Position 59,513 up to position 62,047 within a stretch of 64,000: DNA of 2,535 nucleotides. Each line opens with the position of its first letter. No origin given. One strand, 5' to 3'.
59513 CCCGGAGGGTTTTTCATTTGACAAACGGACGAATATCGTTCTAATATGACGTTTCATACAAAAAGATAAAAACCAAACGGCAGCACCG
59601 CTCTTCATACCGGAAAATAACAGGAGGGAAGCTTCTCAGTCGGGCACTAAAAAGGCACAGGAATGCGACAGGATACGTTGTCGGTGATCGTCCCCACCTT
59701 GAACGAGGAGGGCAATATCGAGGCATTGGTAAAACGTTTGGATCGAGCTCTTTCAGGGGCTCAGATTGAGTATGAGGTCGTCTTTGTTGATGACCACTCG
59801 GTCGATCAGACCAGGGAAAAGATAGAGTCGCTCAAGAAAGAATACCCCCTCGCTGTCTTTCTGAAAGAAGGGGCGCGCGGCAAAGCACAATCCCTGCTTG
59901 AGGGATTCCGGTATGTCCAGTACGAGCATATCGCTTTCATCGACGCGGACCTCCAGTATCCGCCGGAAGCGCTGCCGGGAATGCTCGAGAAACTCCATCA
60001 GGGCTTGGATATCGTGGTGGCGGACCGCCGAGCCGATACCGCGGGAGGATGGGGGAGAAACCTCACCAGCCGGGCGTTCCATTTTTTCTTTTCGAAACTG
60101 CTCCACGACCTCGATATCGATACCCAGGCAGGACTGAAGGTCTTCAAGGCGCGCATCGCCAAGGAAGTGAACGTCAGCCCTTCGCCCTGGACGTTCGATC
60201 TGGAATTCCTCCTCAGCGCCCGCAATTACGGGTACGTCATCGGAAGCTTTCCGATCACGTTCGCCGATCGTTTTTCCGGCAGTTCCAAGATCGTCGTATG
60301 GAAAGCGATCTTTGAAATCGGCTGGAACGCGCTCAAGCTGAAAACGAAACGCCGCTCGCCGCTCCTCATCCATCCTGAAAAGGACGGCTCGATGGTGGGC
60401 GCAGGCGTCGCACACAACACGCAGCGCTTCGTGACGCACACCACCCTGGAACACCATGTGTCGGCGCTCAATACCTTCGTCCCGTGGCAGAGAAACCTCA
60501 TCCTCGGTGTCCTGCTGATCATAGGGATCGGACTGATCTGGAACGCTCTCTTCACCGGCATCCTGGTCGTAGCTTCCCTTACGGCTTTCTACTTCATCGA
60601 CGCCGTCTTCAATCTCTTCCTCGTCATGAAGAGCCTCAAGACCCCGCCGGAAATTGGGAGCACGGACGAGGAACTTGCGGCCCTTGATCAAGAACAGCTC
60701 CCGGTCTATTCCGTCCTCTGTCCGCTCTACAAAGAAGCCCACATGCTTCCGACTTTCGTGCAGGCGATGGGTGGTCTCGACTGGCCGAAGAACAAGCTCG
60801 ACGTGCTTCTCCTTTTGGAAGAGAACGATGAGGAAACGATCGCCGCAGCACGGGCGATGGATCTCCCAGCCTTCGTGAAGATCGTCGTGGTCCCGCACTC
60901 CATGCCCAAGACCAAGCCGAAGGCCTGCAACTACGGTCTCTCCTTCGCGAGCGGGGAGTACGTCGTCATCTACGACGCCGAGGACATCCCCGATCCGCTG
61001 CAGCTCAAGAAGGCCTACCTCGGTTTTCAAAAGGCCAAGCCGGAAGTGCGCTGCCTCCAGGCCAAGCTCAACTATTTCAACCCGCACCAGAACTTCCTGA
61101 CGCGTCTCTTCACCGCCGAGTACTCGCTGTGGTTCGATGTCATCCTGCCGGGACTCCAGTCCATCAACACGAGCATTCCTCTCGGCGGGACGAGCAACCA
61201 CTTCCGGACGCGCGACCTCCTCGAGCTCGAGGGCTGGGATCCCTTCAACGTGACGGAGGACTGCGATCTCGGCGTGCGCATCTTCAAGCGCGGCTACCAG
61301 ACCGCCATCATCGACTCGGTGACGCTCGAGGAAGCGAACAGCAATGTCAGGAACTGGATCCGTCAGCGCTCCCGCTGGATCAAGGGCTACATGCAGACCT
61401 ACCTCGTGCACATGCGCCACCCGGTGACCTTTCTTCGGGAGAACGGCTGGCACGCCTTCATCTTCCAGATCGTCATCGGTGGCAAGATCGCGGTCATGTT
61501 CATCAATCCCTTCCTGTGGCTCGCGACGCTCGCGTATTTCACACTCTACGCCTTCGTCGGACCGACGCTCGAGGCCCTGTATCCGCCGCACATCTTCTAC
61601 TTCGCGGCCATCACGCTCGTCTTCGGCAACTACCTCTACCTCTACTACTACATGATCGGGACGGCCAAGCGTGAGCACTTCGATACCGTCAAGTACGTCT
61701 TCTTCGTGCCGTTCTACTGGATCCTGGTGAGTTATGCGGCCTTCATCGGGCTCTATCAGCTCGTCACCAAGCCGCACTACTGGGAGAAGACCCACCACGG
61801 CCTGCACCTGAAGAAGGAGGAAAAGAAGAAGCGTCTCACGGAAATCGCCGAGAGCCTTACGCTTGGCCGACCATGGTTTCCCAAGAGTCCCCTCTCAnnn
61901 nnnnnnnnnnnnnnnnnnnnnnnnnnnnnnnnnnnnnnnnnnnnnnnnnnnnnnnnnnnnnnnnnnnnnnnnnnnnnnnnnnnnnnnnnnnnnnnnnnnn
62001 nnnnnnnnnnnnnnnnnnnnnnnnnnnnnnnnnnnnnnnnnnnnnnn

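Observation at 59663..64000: A single open reading frame of at least 1446 codons fusing two GT2 domains, a flippase-like domain and a GT4 domain, missed by the ORF track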

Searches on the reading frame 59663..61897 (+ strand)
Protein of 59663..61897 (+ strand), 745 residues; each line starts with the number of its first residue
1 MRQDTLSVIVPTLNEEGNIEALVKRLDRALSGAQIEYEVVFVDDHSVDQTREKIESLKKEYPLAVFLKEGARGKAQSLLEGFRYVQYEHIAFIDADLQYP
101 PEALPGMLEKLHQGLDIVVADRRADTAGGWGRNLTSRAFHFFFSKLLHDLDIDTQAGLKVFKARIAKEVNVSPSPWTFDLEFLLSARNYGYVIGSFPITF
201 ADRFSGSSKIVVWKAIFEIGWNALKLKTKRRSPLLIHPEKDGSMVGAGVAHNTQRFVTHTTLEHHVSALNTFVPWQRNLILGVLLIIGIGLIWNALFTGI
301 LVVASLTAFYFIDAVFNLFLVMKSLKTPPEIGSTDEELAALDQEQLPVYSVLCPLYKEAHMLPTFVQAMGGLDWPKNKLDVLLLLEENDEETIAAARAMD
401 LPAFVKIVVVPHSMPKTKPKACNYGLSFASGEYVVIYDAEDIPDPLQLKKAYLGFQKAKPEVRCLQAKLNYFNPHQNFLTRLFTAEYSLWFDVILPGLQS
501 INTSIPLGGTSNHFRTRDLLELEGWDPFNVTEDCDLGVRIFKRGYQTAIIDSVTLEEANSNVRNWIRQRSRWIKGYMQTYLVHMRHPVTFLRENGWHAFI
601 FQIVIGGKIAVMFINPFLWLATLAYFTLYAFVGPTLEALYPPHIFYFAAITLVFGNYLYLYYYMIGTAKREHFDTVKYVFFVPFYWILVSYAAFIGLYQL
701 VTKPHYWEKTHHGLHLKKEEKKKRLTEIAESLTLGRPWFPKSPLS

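Call 50: predict_structure(alignment_id=A2)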
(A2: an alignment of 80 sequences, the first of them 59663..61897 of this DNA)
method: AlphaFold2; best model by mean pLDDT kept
length: 745 residues; sequences in the alignment: 80
mean_pLDDT: 90.0   pTM: 0.85
mean pLDDT of the five models: 90.0, 89.9, 89.6, 88.8, 88.4
residues with pLDDT >= 90: 523; 70-90: 188; 50-70: 23; < 50: 11
segments of 3 or more residues with pLDDT < 50: 735-745
pLDDT, mean of each block of 10 residues (from residue 1): 88 94 97 97 95 96 96 93 96 93 97 96 68 81 90 91 93 83 95 93 76 84 90 89 86 90 90 92 96 95 89 91 86 97 97 93 95 98 96 96 97 87 94 95 96 97 95 91 94 93 85 95 93 89 95 92 93 94 94 93 91 85 88 89 84 83 93 91 90 95 86 68 75 47 35
secondary structure, 60 per line:
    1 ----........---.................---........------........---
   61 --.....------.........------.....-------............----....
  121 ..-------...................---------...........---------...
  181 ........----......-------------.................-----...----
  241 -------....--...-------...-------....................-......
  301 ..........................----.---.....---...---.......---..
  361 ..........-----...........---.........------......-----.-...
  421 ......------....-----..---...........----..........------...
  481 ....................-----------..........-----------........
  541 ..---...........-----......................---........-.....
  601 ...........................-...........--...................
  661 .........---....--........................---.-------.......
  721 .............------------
elements in order (helices of 4 or more, strands of 3 or more residues): E5-12 H16-32 E36-43 H50-57 E63-67 H74-82 E89-93 H101-112 E117-122 H130-148 E158-162 H163-168 H178-188 E193-198 H212-228 E234-236 E248-251 E254-256 H274-293 H295-326 H335-339 E349-355 H359-370 E379-386 H390-398 E405-410 H418-426 E433-436 H447-457 E462-471 H478-500 E512-515 H516-521 H533-542 E546-556 H562-583 H587-594 H596-627 H629-639 H642-669 H673-676 H679-702 H714-733

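Call 54: fold_search(model_id=the predicted structure, library=pdb)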
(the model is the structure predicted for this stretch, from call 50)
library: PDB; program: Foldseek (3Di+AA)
matches with E <= 10: 1630; with E <= 0.001: 396
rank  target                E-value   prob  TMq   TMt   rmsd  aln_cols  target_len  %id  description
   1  7sp7_A                2.0e-15  1.00  0.32  0.45  18.4       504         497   16  Chlorella virus hyaluronan synthase inhibited by UDP (released 2022-04-06)
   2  9b8v_E                2.5e-15  1.00  0.39  0.35  13.6       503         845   19  AlphaFold2 informed cryo-EM model of the E. coli cellulose synthase BcsAG3B6 complex (released 2025-02-19)
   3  2z86_B                4.0e-15  1.00  0.24  0.30  19.5       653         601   12  Crystal structure of chondroitin polymerase from Escherichia coli strain K4 (K4CP) complexed with UDP-GlcUA and UDP (released 2008-09-16)
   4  2z87_B                1.7e-14  1.00  0.23  0.29  19.3       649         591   12  Crystal structure of chondroitin polymerase from Escherichia coli strain K4 (K4CP) complexed with UDP-GalNAc and UDP (released 2008-09-16)
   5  9fnn_A                4.0e-14  1.00  0.37  0.35  14.1       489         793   18  Cryo-EM structure of the c-di-GMP-saturated 'crown'less Bcs macrocomplex for cellulose secretion in E. coli (released 2024-10-16)
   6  7sp8_A                6.0e-14  1.00  0.33  0.47  16.9       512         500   16  Chlorella virus Hyaluronan Synthase bound to UDP-GlcNAc (released 2022-04-06)
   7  9yq5_A                7.3e-14  1.00  0.32  0.46  18.2       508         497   15  Chlorella virus hyaluronan synthase bound to an inserted UDP-GlcA (released 2025-12-10)
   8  9asc_A                7.6e-14  1.00  0.27  0.60   3.0       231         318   21  Cryo-EM Structure of the Glycosyltransferase ArnC from Salmonella enterica in the UDP-bound State Determined on Talos  (released 2025-02-05)
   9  8sne_A                1.0e-13  1.00  0.32  0.46  18.4       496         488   16  Chlorella virus Hyaluronan Synthase bound to GlcA extended GlcNAc primer and UDP (released 2024-05-01)
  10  7sp9_A                1.2e-13  1.00  0.34  0.48  17.2       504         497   15  Chlorella virus Hyaluronan Synthase in the GlcNAc-primed channel-closed state (released 2022-04-06)
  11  9fmv_A                1.2e-13  1.00  0.26  0.25  21.4       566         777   17  Cryo-EM structure of the c-di-GMP-free synthase:pEtN transferase complex (BcsA-Bct-G3) from the E. coli cellulose secr (released 2024-10-16)
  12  5mlz                  1.4e-13  1.00  0.27  0.56   2.9       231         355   29  Dolichyl phosphate mannose synthase in complex with GDP and Mg2+ (released 2017-08-09)
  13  8snc_A                1.6e-13  1.00  0.34  0.49  16.9       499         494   16  Chlorella virus Hyaluronan Synthase bound to GlcA extended GlcNAc primer (released 2024-05-01)
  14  2z87_A                2.1e-13  1.00  0.24  0.29  19.2       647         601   13  Crystal structure of chondroitin polymerase from Escherichia coli strain K4 (K4CP) complexed with UDP-GalNAc and UDP (released 2008-09-16)
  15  4p00_A                2.2e-13  1.00  0.41  0.41   5.7       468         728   18  Bacterial Cellulose Synthase in complex with cyclic-di-GMP and UDP (released 2014-04-09)
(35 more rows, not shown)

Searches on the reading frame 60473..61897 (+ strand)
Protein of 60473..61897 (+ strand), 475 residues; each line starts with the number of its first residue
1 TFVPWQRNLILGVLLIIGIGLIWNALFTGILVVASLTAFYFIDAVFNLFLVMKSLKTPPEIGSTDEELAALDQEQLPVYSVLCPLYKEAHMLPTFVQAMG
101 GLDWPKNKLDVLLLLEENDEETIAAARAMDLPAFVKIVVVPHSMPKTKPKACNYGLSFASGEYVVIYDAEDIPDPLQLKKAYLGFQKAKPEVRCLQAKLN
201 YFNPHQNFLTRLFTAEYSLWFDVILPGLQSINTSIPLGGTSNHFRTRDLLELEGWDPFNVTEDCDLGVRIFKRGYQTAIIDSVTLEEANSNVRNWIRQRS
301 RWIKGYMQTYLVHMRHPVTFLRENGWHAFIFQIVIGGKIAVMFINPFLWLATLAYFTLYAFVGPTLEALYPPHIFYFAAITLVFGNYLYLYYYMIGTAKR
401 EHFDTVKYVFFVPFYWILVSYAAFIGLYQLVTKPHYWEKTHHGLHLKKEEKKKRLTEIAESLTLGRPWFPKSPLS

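Call 18: search_solved_structures(query=window:60473-61897:+, max_evalue=0.01)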
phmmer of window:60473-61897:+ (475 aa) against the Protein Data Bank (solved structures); distinct sequences matched with E-value up to 0.01: 10.
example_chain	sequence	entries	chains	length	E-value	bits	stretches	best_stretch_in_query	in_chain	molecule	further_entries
7lby_A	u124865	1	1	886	6.8e-15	58.2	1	72-390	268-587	Cellulose synthase catalytic subunit [UDP-forming]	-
9b8v_E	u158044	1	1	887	6.8e-15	58.2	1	72-390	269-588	Cellulose synthase catalytic subunit [UDP-forming]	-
9fmv_A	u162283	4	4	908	7.1e-15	58.1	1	72-390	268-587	Cellulose synthase catalytic subunit [UDP-forming]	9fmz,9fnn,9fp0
5ej1_A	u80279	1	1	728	4.9e-09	38.8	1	70-317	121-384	Putative cellulose synthase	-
4p00_A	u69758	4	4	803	6e-09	38.6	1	70-317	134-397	Cellulose Synthase A subunit | Cellulose Synthase subunit A | Putative cellulose synthase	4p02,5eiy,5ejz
4hg6_A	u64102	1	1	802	6e-09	38.6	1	70-317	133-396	Cellulose Synthase Subunit A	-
6yv7_A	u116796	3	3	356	8.9e-05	24.8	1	72-172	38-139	Glycosyl transferase, family 2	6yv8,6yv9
6yv7_B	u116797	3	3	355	9e-05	24.8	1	72-172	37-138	Glycosyl transferase, family 2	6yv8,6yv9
3bcv_A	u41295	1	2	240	0.0016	20.7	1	76-177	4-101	Putative glycosyltransferase protein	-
9jma_A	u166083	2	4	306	0.0051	19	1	79-179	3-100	GalNAc(5)-diNAcBac-PP-undecaprenol beta-1,3-glucosyltransferase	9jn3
